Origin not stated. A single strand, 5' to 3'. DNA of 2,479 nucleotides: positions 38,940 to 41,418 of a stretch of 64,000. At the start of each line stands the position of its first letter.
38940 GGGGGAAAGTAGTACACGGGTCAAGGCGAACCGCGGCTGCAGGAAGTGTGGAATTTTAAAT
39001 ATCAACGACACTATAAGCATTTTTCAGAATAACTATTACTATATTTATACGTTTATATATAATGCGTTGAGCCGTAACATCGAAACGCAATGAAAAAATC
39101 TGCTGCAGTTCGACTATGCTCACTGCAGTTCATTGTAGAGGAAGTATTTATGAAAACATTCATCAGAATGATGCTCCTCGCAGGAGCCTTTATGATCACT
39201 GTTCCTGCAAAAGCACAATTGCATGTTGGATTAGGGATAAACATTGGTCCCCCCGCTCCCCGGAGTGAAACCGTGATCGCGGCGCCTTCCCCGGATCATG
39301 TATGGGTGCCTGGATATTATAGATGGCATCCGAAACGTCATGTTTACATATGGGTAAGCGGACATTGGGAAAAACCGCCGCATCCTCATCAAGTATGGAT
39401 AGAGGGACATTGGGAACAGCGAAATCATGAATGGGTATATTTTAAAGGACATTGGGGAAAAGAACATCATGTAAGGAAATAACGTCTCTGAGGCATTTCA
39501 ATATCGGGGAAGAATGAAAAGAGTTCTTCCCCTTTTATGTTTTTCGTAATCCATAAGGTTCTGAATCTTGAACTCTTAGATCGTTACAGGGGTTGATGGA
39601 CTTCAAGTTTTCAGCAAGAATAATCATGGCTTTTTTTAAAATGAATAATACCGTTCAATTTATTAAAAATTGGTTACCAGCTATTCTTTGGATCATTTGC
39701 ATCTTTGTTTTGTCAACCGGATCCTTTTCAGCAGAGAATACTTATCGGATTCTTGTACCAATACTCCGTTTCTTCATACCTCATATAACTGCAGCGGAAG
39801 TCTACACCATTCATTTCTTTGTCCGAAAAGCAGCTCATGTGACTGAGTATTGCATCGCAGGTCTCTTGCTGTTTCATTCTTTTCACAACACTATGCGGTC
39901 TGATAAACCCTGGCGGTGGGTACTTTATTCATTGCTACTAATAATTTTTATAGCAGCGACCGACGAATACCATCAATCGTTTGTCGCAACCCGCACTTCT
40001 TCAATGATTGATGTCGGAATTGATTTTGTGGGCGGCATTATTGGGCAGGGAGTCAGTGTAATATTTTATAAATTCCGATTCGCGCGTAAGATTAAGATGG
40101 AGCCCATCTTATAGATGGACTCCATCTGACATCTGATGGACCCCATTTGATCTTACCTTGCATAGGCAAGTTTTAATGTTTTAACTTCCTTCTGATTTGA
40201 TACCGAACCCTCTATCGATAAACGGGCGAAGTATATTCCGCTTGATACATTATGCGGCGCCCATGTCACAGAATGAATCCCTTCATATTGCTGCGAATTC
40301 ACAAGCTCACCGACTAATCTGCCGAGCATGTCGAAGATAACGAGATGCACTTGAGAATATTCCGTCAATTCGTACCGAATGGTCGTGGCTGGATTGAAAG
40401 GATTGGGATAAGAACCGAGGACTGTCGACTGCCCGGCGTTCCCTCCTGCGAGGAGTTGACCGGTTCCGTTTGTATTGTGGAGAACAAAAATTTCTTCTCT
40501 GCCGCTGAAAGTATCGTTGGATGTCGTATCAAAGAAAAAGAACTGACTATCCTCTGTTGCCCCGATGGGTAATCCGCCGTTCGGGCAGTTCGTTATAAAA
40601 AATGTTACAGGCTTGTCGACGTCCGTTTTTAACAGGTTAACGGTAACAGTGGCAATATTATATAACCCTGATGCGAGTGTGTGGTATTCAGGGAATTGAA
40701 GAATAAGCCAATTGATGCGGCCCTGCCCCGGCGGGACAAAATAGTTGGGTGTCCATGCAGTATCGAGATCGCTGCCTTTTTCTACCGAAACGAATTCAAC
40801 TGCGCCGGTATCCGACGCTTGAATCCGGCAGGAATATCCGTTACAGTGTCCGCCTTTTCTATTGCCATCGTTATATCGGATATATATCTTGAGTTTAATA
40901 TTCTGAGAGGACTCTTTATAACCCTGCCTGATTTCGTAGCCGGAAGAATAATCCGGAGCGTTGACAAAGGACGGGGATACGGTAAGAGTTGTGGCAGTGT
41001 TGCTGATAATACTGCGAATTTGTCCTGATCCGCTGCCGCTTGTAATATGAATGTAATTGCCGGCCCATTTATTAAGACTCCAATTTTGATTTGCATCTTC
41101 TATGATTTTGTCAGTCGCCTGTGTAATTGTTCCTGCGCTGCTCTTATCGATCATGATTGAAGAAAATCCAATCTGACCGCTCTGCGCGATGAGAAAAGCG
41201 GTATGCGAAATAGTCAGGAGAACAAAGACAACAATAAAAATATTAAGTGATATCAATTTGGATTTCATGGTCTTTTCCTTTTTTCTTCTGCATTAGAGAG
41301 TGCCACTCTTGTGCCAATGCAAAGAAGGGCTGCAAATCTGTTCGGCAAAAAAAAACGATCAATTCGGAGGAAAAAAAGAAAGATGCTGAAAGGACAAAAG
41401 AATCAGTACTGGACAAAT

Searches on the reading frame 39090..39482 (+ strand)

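Call 80: search_protein_families(library=pfam, proteins=[window:39090-39482:+])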
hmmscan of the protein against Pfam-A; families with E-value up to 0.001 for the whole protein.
window:39090-39482:+ (130 aa): 1 family
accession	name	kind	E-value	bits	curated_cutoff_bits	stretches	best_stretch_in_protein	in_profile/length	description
PF12779.12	WXXGXW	-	9.1e-07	29.3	18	0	102-122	5-25/26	WXXGXW repeat (2 copies)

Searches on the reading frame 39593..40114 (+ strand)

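Call 80: search_protein_families(library=pfam, proteins=[window:39593-40114:+])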
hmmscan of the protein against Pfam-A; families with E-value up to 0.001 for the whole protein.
window:39593-40114:+ (173 aa): 1 family
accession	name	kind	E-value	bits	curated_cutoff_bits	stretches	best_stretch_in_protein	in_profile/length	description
PF04892.17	VanZ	-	7.4e-13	49.7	30.1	1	27-158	2-125/126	VanZ like family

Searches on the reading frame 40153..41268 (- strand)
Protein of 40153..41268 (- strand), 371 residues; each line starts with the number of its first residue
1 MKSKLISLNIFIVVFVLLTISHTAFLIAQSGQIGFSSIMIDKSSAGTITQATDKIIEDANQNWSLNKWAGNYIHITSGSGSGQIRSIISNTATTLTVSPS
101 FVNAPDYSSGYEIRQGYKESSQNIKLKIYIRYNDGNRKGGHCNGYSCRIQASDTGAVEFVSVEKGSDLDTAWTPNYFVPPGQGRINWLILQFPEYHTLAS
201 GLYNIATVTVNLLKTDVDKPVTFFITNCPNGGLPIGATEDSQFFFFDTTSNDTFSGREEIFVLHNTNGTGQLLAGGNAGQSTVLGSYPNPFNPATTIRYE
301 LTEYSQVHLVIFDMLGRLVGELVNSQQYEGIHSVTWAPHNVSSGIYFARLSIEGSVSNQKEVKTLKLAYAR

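Call 80: search_protein_families(library=pfam, proteins=[window:40153-41268:-])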
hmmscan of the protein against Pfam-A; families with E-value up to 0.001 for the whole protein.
window:40153-41268:- (371 aa): 1 family
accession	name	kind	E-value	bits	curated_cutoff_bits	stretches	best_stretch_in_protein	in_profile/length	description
PF18962.6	Por_Secre_tail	-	8.5e-09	36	27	1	287-360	2-72/75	Secretion system C-terminal sorting domain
